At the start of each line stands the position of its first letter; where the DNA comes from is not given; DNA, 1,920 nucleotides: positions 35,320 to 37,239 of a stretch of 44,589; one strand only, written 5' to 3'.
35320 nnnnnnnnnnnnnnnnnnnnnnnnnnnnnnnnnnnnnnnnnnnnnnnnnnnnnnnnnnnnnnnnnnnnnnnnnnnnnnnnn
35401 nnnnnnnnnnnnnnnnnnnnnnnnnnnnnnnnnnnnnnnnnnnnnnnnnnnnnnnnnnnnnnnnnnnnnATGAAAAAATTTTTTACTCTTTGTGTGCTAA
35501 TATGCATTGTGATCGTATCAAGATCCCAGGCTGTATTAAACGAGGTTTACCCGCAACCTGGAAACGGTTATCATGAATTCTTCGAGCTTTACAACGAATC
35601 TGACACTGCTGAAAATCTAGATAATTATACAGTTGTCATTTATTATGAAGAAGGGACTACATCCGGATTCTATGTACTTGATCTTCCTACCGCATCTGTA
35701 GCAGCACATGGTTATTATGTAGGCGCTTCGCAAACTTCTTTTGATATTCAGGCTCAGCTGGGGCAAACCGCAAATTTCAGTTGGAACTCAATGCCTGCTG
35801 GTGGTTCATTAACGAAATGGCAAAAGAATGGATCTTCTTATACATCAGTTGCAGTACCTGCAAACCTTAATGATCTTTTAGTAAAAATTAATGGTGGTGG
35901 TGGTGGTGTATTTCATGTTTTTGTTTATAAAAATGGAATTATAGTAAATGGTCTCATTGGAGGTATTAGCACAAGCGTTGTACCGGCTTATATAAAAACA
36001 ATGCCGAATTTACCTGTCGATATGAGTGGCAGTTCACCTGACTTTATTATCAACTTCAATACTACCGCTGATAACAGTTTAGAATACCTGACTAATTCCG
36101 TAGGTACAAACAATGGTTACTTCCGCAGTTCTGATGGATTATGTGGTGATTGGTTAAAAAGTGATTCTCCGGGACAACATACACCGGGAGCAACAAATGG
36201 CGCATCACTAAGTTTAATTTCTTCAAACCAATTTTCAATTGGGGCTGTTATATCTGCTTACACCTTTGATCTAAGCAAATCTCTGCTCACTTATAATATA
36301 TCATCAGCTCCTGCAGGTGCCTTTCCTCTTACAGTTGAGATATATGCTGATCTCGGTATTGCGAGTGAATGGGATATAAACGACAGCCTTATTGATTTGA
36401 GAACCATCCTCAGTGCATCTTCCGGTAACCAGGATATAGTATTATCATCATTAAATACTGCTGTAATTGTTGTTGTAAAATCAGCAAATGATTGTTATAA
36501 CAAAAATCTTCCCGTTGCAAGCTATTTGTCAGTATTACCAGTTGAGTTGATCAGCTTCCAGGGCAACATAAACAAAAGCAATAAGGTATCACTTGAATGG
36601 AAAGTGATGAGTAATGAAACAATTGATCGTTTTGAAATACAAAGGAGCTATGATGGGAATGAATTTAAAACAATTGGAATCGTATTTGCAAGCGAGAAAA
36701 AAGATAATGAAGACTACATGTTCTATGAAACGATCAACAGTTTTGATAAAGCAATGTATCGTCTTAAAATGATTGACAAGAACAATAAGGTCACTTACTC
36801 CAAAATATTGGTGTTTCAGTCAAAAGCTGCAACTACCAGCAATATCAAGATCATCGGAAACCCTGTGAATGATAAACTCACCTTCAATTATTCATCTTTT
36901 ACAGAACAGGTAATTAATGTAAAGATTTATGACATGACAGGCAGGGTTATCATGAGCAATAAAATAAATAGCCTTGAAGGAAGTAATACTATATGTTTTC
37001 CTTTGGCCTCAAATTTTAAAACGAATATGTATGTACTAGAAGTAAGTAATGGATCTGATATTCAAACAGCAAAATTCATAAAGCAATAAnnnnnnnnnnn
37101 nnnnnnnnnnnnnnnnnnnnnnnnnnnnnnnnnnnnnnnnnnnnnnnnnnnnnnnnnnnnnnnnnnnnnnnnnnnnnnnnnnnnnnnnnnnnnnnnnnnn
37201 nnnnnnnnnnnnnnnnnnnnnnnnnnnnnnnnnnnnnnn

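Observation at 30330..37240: Tandem array of four self-contained cassettes for T9SS surface proteins with a shared tail and exchangeable heads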

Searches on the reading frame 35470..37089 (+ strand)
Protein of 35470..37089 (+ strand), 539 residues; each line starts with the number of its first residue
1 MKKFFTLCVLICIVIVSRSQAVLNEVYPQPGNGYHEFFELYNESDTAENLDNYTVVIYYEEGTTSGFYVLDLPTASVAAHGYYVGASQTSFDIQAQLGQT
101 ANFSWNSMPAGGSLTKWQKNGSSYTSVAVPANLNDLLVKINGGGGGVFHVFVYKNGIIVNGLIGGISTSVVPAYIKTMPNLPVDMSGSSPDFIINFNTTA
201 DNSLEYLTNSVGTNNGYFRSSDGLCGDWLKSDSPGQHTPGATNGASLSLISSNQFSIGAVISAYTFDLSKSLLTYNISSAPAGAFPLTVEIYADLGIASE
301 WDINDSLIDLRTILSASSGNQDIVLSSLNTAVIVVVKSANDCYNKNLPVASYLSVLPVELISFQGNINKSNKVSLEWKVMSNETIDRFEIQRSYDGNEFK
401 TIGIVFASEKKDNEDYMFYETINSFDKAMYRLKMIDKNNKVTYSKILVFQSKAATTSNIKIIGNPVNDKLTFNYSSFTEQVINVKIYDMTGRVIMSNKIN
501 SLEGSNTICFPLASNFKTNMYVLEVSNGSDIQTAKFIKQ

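Call 3: search_protein_families(library=pfam, proteins=[window:35470-37089:+], max_evalue=0.1)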
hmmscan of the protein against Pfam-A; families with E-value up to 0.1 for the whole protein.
window:35470-37089:+ (539 aa): 2 families
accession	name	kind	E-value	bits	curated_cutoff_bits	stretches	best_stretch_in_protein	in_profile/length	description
PF00932.25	LTD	-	1.2e-07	32.5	34.3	1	20-111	7-88/109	Lamin Tail Domain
PF18962.6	Por_Secre_tail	-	2.9e-07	31.1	27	1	464-537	4-74/75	Secretion system C-terminal sorting domain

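Call 4: search_protein_families(library=ncbifam, proteins=[window:35470-37089:+], max_evalue=0.1)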
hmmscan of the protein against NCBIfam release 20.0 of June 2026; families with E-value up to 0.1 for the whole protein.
window:35470-37089:+ (539 aa): 2 families
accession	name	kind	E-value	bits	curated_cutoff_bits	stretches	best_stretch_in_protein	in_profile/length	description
TIGR04183.1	Por_Secre_tail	domain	1.7e-08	34.3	23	1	464-539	4-72/72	T9SS type A sorting domain-containing protein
NF038113.1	T9SSA_dep_M36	equivalog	3.2e-07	28.9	885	1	451-538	785-868/869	T9SS-dependent M36 family metallopeptidase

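Call 9: find_encoding_contigs(protein=window:35470-37089:+, flank=10000, max_places=6)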
Protein window:35470-37089:+ (539 aa): 2 contigs read that carry it; 2 places shown.
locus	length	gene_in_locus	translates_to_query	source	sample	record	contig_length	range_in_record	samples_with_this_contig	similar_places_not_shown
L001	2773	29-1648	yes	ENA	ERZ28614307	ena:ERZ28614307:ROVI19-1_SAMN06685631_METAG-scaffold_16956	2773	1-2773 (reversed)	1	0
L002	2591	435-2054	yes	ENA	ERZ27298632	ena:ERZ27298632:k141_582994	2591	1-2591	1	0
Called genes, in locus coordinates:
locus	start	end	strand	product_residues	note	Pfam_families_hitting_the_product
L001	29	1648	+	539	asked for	PF00932:LTD, PF18962:Por_Secre_tail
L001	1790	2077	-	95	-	PF13601:HTH_34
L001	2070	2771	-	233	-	?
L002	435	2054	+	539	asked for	PF00932:LTD, PF18962:Por_Secre_tail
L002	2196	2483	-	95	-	PF13601:HTH_34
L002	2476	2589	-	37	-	?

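Call 10: find_homologous_proteins(query=window:35470-37089:+, max_evalue=0.001)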
Query window:35470-37089:+ (539 aa): 620 proteins with E <= 0.001 among 8000 candidates; the best 120 are listed.
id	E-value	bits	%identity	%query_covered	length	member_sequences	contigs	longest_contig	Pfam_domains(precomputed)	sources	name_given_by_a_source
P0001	0.0e+0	1190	100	100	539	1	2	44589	PF00932.26,PF18962.8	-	-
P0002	0.0e+0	1183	100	100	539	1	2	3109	PF00932.26,PF18962.8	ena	-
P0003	0.0e+0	1169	99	100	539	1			PF00932.26,PF18962.8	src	-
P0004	0.0e+0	1104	92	100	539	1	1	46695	PF00932.26,PF18962.8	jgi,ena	-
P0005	0.0e+0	1096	92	100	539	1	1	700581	PF00932.26,PF18962.8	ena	-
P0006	0.0e+0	1042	86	100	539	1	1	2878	PF00932.26,PF18962.8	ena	-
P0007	6.4e-291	983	82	100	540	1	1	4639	PF00932.26,PF18962.8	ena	-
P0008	1.1e-287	973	81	100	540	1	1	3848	PF00932.26,PF18962.8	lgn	-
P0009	8.9e-286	966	82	100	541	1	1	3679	PF00932.26,PF18962.8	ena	-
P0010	5.3e-284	961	81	100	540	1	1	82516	PF00932.26,PF18962.8,PF27624.1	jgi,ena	-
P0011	1.5e-283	959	80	100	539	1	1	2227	PF00932.26,PF18962.8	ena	-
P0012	2.2e-283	959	82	100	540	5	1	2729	PF00932.26,PF18962.8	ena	-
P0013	4.7e-283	957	79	100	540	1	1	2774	PF00932.26,PF18962.8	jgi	jgi:hypothetical protein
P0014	9.9e-283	956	80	100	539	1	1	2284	PF00932.26,PF18962.8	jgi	-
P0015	1.2e-282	956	80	100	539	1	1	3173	PF00932.26,PF18962.8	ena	-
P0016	3.3e-282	955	80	100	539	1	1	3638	PF00932.26,PF18962.8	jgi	-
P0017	6.2e-282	954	80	100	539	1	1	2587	PF00932.26,PF18962.8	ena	-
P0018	6.2e-282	954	80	100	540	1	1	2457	PF00932.26,PF18962.8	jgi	jgi:hypothetical protein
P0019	7.0e-282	954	79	100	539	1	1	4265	PF00932.26,PF18962.8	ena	-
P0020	8.4e-282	953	78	100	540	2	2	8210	PF00932.26,PF18962.8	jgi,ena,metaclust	metaclust:\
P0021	8.7e-282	953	80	100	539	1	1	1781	PF00932.26,PF18962.8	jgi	-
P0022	1.2e-281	953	80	100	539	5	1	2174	PF00932.26,PF18962.8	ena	-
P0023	2.9e-281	952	79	100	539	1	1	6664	PF00932.26,PF18962.8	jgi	-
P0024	3.0e-281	951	79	100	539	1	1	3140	PF00932.26,PF18962.8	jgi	-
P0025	4.8e-281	951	79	100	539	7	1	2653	PF00932.26,PF18962.8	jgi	-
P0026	1.2e-280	950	79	100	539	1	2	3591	PF00932.26,PF18962.8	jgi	-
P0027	1.2e-280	949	78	100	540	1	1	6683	PF00932.26,PF18962.8,PF27624.1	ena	-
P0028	1.4e-280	949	79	100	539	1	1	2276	PF00932.26,PF18962.8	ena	-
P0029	6.8e-280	947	78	100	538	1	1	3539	PF00932.26,PF18962.8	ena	-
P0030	1.4e-279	946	79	100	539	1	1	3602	PF00932.26,PF18962.8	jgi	-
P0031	2.9e-279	945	80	100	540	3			PF00932.26,PF18962.8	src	-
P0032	6.4e-278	941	79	100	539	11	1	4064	PF00932.26,PF18962.8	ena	-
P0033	6.4e-278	940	79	100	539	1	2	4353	PF00932.26,PF18962.8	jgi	jgi:hypothetical protein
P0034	2.2e-277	939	78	100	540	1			PF00932.26,PF18962.8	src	-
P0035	5.6e-277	937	77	100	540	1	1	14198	PF00932.26,PF18962.8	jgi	-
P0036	5.7e-277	937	79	100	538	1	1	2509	PF00932.26,PF18962.8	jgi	-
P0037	9.1e-277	937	79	100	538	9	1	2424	PF00932.26,PF18962.8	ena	-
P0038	1.5e-276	936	80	98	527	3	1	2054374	PF18962.8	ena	-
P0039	2.1e-276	936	78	100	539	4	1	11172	PF00932.26,PF18962.8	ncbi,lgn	-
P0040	1.5e-275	933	76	100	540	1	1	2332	PF00932.26,PF18962.8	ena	-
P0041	1.5e-275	933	78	100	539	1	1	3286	PF00932.26,PF18962.8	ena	-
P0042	3.5e-275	931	77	100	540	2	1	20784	PF00932.26,PF18962.8,PF27624.1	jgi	jgi:hypothetical protein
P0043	5.6e-275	931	77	100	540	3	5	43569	PF00932.26,PF18962.8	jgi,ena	jgi:hypothetical protein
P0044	5.9e-275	931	78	100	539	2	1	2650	PF00932.26,PF18962.8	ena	-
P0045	6.2e-275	931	77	100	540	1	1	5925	PF00932.26,PF18962.8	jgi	-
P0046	2.2e-274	929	76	100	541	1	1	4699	PF00932.26,PF18962.8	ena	-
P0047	2.4e-274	929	77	100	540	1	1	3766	PF00932.26,PF18962.8,PF27624.1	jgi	jgi:Lamin Tail Domain/Secretion system C-terminal sorting domain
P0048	2.9e-274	928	77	100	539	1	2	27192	PF00932.26,PF18962.8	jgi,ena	-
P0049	7.9e-272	920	79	98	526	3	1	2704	PF00932.26,PF18962.8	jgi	jgi:hypothetical protein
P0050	8.1e-272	920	80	98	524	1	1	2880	PF00932.26,PF18962.8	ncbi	ncbi:MAG: T9SS type A sorting domain-containing protein [Nitrososphaerales archaeon]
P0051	1.1e-271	920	77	100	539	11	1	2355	PF00932.26,PF18962.8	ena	-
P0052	2.4e-271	919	76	100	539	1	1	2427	PF00932.26,PF18962.8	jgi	jgi:hypothetical protein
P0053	3.1e-271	918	73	100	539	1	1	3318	PF00932.26,PF18962.8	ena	-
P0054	6.0e-271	918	74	100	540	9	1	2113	PF00932.26,PF18962.8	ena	-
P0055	1.6e-270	916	76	100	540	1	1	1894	PF00932.26,PF18962.8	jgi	-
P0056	5.1e-270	914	79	98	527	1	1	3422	PF00932.26,PF18962.8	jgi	jgi:hypothetical protein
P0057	1.2e-269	913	73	100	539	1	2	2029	PF00932.26,PF18962.8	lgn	-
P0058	1.3e-268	910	76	100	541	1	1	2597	PF00932.26,PF18962.8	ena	-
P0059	4.1e-268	908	74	100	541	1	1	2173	PF00932.26,PF18962.8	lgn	-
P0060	2.8e-267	905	75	100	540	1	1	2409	PF00932.26,PF18962.8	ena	-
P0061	8.7e-267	904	75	100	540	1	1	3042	PF00932.26,PF18962.8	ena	-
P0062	1.8e-266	903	79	96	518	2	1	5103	PF00932.26,PF18962.8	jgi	jgi:hypothetical protein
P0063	1.9e-266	903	79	96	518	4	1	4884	PF00932.26,PF18962.8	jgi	jgi:hypothetical protein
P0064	4.3e-266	901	77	98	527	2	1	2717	PF00932.26,PF18962.8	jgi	-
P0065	1.5e-265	900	72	100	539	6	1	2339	PF00932.26,PF18962.8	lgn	-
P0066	2.0e-265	899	72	100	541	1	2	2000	PF00932.26,PF18962.8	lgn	-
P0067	3.0e-265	899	78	96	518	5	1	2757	PF00932.26,PF18962.8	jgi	jgi:hypothetical protein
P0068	8.1e-265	897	72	100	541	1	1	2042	PF00932.26,PF18962.8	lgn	-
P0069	8.3e-265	897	73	100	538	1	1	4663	PF00932.26,PF18962.8,PF27624.1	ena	-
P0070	1.2e-264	897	74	100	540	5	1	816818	PF00932.26,PF18962.8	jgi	jgi:Secretion system C-terminal sorting domain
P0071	4.8e-263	891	74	100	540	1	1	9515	PF00932.26,PF18962.8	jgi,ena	jgi:hypothetical protein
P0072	9.1e-263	891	74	100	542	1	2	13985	PF00932.26,PF18962.8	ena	-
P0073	9.7e-263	890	74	100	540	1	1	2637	PF00932.26,PF18962.8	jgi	-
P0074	1.5e-260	883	73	100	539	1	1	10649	PF00932.26,PF18962.8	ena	-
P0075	4.4e-260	882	72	100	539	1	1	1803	PF00932.26,PF18962.8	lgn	-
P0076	5.0e-260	881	73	100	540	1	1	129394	PF00932.26,PF18962.8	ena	-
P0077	7.0e-260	881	73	100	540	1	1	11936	PF00932.26,PF18962.8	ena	-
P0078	8.9e-260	881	79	93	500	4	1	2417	PF00932.26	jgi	-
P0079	1.8e-259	880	73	100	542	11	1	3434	PF00932.26,PF18962.8,PF27624.1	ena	-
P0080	8.1e-259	877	71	100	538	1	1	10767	PF00932.26,PF18962.8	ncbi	ncbi:MAG TPA: T9SS type A sorting domain-containing protein [Chitinophagaceae bacterium]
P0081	4.0e-258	875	74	95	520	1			PF00932.26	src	-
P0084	1.5e-257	873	72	100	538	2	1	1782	PF00932.26,PF18962.8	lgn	-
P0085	6.1e-255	865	74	96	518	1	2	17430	PF00932.26,PF18962.8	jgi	jgi:hypothetical protein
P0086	3.3e-254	862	70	100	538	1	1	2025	PF00932.26,PF18962.8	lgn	-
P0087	6.7e-254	861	71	100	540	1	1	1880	PF00932.26,PF18962.8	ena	-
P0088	9.2e-254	861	68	100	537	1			PF00932.26,PF18962.8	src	-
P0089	4.1e-253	859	72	100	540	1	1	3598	PF00932.26,PF18962.8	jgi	jgi:hypothetical protein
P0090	1.2e-252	857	70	100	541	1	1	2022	PF00932.26,PF18962.8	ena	-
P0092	2.5e-252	856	70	100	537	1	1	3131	PF00932.26,PF18962.8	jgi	jgi:hypothetical protein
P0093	2.8e-252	856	71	100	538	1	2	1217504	PF00932.26,PF18962.8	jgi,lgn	-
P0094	4.1e-252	855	71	100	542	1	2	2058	PF00932.26,PF18962.8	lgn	-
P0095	5.4e-252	855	69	100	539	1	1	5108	PF00932.26,PF18962.8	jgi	-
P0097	9.8e-252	854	71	100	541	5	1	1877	PF00932.26,PF18962.8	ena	-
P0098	2.6e-251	853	68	100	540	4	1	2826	PF00932.26,PF18962.8,PF27624.1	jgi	-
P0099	1.0e-249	847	70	100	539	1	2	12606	PF00932.26,PF18962.8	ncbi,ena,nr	ncbi:MAG TPA: T9SS type A sorting domain-containing protein [Chitinophagaceae bacterium]|nr:T9SS typ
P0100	1.2e-249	847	68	100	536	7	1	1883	PF00932.26,PF18962.8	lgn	-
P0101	1.7e-249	847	70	100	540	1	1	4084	PF00932.26,PF18962.8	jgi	-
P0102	4.2e-249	845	66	100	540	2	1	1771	PF00932.26,PF18962.8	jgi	-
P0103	1.5e-248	844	70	100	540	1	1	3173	PF00932.26,PF18962.8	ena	-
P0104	1.8e-248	843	70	100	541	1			PF00932.26,PF18962.8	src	-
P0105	4.2e-248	842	70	100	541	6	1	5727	PF00932.26,PF18962.8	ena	-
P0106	7.8e-248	841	68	100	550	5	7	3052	PF00932.26,PF18962.8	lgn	-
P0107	2.2e-247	840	68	100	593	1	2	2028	PF00932.26,PF18962.8,PF27624.1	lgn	-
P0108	8.5e-247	838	69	100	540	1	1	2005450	PF00932.26,PF18962.8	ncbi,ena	-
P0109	1.0e-246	838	68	100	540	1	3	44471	PF00932.26,PF18962.8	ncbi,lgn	-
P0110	1.5e-246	837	66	100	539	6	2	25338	PF00932.26,PF18962.8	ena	-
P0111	1.5e-245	834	67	100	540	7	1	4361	PF00932.26,PF18962.8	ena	-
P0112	2.2e-245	833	67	100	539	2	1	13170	PF00932.26,PF18962.8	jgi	-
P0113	3.6e-245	832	69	100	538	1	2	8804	PF00932.26,PF18962.8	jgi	-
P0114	5.2e-245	832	67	100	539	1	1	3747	PF00932.26,PF18962.8,PF27624.1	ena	-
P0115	1.5e-244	830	69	100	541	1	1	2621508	PF00932.26,PF18962.8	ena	-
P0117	5.6e-244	829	66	100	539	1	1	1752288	PF00932.26,PF18962.8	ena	-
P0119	6.5e-243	825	67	100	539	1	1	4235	PF00932.26,PF18962.8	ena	-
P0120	7.1e-243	825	67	100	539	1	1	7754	PF00932.26,PF18962.8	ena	-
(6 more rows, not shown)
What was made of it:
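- On Lamin tail domain (Pfam PF00932) proteins: Many orthologs have a precomputed PF00932 hit (call 10).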

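Call 12: find_encoding_contigs(protein=P0005, flank=10000, max_places=2)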
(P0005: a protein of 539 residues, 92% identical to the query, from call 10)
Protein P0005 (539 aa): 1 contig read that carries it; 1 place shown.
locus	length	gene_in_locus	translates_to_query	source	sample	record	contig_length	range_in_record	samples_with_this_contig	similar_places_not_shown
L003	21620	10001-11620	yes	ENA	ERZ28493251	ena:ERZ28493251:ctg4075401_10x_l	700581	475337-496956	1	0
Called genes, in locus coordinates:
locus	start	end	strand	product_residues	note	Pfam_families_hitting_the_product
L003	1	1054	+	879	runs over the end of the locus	PF20009:GEVED, PF18962:Por_Secre_tail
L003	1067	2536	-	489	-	PF14905:OMP_b-brl_3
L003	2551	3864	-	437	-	PF13620:CarboxypepD_reg, PF13715:CarbopepD_reg_2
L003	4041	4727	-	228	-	-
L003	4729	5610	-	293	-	PF12679:ABC2_membrane_2, PF12730:ABC2_membrane_4 (weak), PF10920:DUF2705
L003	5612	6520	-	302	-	PF00005:ABC_tran, PF13304:AAA_21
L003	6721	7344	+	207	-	PF18962:Por_Secre_tail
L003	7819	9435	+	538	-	PF00932:LTD (weak), PF18962:Por_Secre_tail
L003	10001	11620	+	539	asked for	PF00932:LTD, PF18962:Por_Secre_tail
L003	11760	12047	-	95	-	PF13601:HTH_34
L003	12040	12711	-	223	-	-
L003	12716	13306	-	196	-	-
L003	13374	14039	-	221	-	-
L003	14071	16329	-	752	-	PF13620:CarboxypepD_reg, PF13715:CarbopepD_reg_2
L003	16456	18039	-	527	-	PF02874:ATP-synt_ab_N, PF00006:ATP-synt_ab, PF00306:ATP-synt_ab_C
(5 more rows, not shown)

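Call 13: find_encoding_contigs(protein=P0010, flank=10000, max_places=2)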
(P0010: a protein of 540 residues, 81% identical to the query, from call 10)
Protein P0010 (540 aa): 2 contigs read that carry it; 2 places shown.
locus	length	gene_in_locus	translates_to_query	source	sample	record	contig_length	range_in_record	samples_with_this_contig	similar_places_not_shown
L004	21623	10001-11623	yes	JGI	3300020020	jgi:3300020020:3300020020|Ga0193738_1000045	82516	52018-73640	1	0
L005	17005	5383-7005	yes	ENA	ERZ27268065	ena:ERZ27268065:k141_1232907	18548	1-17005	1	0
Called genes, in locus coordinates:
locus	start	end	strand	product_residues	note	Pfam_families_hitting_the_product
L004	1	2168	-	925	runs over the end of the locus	PF13620:CarboxypepD_reg, PF13715:CarbopepD_reg_2, PF14905:OMP_b-brl_3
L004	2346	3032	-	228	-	-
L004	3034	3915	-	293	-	PF12679:ABC2_membrane_2, PF12730:ABC2_membrane_4 (weak), PF10920:DUF2705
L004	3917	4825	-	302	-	PF00005:ABC_tran, PF13304:AAA_21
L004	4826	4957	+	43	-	-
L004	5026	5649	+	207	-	PF18962:Por_Secre_tail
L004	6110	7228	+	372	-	PF18962:Por_Secre_tail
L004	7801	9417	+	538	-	PF00932:LTD (weak), PF18962:Por_Secre_tail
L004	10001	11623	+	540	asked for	PF00932:LTD (faint), PF27624:Porph_assoc (faint), PF18962:Por_Secre_tail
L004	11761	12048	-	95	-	PF13601:HTH_34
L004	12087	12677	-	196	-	-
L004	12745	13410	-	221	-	-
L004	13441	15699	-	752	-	PF13620:CarboxypepD_reg, PF13715:CarbopepD_reg_2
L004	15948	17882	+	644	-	PF00211:Guanylate_cyc, PF07719:TPR_2 (faint), PF13428:TPR_14 (faint), PF21033:RMD1-3 (faint), PF00515:TPR_1 (faint), PF13181:TPR_8 (faint), PF13414:TPR_11 (faint), PF13424:TPR_12 (faint), +2 more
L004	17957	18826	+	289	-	PF01209:Ubie_methyltran (weak), PF13489:Methyltransf_23 (faint), PF05148:Methyltransf_8, PF13847:Methyltransf_31, PF08241:Methyltransf_11, PF08242:Methyltransf_12, PF13649:Methyltransf_25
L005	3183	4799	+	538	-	PF00932:LTD (weak), PF18962:Por_Secre_tail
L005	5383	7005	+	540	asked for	PF00932:LTD (faint), PF27624:Porph_assoc (faint), PF18962:Por_Secre_tail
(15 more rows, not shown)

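Call 14: find_encoding_contigs(protein=P0038, flank=10000, max_places=2)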
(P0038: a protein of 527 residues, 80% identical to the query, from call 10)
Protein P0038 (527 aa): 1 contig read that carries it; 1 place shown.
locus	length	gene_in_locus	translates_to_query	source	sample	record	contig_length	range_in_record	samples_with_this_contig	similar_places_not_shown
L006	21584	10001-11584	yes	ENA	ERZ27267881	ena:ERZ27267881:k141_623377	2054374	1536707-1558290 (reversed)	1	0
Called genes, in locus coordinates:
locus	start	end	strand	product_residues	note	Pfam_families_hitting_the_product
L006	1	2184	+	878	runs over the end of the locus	PF20009:GEVED, PF18962:Por_Secre_tail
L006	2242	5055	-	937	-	PF13620:CarboxypepD_reg, PF13715:CarbopepD_reg_2, PF14905:OMP_b-brl_3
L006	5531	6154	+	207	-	PF18962:Por_Secre_tail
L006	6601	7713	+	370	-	PF18962:Por_Secre_tail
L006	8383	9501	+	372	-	PF18962:Por_Secre_tail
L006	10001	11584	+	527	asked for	PF18962:Por_Secre_tail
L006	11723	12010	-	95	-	PF13601:HTH_34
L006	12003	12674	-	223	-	-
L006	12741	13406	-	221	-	-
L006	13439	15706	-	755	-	PF13620:CarboxypepD_reg, PF13715:CarbopepD_reg_2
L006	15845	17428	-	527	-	PF02874:ATP-synt_ab_N, PF00006:ATP-synt_ab, PF00306:ATP-synt_ab_C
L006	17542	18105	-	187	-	PF00213:OSCP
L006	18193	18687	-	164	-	PF00430:ATP-synt_B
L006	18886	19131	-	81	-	PF00137:ATP-synt_C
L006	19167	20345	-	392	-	PF28541:DUF8433, PF00119:ATP-synt_A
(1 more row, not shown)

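Call 15: find_encoding_contigs(protein=P0070, flank=10000, max_places=1)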
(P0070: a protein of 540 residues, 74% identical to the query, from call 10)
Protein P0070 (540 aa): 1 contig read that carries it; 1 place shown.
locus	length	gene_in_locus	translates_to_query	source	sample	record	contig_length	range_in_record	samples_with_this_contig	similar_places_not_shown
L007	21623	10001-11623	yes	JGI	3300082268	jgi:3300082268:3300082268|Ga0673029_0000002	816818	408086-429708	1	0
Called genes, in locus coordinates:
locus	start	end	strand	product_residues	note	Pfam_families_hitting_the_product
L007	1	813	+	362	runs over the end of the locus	PF04166:PdxA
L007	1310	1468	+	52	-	-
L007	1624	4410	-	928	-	PF13620:CarboxypepD_reg, PF13715:CarbopepD_reg_2, PF17802:SpaA (faint), PF14905:OMP_b-brl_3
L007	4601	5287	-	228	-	-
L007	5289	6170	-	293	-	PF12679:ABC2_membrane_2, PF12730:ABC2_membrane_4 (weak), PF10920:DUF2705, PF12698:ABC2_membrane_3 (weak)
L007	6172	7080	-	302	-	PF00005:ABC_tran, PF13304:AAA_21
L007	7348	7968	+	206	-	PF18962:Por_Secre_tail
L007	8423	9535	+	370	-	PF18962:Por_Secre_tail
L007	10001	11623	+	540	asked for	PF00932:LTD, PF18962:Por_Secre_tail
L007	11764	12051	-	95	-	PF13601:HTH_34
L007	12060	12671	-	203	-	-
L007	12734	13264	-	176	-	-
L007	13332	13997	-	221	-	-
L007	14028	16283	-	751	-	PF13620:CarboxypepD_reg, PF13715:CarbopepD_reg_2, PF07715:Plug (weak)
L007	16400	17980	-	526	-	PF02874:ATP-synt_ab_N, PF00006:ATP-synt_ab, PF00306:ATP-synt_ab_C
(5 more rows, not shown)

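Call 16: find_encoding_contigs(protein=P0093, flank=10000, max_places=1)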
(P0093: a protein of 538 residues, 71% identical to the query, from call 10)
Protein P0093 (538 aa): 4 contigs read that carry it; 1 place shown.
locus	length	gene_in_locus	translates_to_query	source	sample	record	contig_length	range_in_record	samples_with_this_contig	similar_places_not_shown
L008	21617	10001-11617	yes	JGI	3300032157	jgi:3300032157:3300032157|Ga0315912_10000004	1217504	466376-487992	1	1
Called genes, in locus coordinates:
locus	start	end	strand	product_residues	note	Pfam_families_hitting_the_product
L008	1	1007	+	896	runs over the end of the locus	PF20009:GEVED, PF18962:Por_Secre_tail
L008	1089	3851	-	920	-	PF13620:CarboxypepD_reg, PF13715:CarbopepD_reg_2, PF17802:SpaA (weak), PF14905:OMP_b-brl_3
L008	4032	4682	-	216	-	-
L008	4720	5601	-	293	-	PF12679:ABC2_membrane_2, PF12730:ABC2_membrane_4 (weak), PF10920:DUF2705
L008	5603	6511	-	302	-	PF00005:ABC_tran, PF13304:AAA_21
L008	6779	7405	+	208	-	PF18962:Por_Secre_tail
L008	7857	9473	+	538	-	PF18962:Por_Secre_tail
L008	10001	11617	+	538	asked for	PF00932:LTD (weak), PF18962:Por_Secre_tail (weak)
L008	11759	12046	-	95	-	PF13601:HTH_34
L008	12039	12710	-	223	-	-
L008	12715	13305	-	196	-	-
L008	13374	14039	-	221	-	-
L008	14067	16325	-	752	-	PF13620:CarboxypepD_reg, PF13715:CarbopepD_reg_2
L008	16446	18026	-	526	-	PF02874:ATP-synt_ab_N, PF00006:ATP-synt_ab, PF00306:ATP-synt_ab_C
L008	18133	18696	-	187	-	PF00213:OSCP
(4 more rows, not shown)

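Call 17: find_encoding_contigs(protein=P0108, flank=10000, max_places=1)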
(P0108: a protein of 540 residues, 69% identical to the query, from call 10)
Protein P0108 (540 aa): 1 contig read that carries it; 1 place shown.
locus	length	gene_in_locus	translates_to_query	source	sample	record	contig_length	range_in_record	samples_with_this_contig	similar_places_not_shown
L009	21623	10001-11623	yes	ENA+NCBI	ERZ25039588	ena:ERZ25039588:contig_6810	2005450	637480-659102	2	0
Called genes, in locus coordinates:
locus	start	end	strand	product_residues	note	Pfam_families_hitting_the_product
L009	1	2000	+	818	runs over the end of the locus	PF00246:Peptidase_M14, PF18962:Por_Secre_tail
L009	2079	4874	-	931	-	PF13620:CarboxypepD_reg, PF13715:CarbopepD_reg_2, PF14905:OMP_b-brl_3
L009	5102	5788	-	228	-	-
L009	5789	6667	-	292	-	PF12679:ABC2_membrane_2, PF12730:ABC2_membrane_4 (weak), PF10920:DUF2705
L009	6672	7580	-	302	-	PF00005:ABC_tran, PF13304:AAA_21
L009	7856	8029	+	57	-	PF00932:LTD (weak)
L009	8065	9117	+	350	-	-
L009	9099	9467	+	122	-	PF18962:Por_Secre_tail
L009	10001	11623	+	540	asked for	PF00932:LTD (weak), PF18962:Por_Secre_tail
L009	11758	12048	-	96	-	PF13601:HTH_34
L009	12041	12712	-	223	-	-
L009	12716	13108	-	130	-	-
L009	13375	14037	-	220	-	-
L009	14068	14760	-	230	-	-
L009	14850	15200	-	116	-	-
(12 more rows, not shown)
